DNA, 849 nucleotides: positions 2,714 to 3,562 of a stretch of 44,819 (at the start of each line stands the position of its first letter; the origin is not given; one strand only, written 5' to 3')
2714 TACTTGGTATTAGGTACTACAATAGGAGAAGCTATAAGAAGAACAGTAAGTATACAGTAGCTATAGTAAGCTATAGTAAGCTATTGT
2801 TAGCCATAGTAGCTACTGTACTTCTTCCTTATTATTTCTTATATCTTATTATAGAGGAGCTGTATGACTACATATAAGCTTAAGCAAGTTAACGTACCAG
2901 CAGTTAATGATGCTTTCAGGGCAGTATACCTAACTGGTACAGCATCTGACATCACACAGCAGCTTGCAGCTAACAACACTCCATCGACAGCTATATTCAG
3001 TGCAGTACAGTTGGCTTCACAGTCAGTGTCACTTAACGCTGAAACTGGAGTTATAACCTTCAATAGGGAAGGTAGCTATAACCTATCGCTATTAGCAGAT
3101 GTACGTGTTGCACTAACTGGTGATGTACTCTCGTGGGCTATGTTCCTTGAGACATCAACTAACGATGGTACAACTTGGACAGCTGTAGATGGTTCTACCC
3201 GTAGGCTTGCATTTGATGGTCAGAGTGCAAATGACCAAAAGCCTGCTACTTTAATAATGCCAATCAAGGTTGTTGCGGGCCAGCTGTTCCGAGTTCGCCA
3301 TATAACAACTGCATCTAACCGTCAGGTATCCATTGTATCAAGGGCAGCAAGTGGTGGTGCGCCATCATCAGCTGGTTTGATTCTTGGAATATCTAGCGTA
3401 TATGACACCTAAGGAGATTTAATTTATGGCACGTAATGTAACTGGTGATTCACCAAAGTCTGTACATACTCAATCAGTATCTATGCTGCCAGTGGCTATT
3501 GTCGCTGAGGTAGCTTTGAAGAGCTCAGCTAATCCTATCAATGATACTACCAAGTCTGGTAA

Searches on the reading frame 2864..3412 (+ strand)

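Call 89: search_protein_families(library=pfam, proteins=[window:2864-3412:+], max_evalue=0.01)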
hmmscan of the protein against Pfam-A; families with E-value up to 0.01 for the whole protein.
window:2864-3412:+ (182 aa): 0 families

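Call 90: search_protein_families(library=phrogs, proteins=[window:2864-3412:+], max_evalue=0.001)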
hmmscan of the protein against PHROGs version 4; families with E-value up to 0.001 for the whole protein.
window:2864-3412:+ (182 aa): 3 families
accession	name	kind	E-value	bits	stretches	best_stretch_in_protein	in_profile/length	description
phrog_26397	-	unknown function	7.1e-38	131.6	1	11-178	16-182/185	-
phrog_37013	-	tail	8.5e-27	94.7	1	3-175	600-773/777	tail fiber protein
phrog_17462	-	unknown function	1e-19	71.5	1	15-179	375-540/542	-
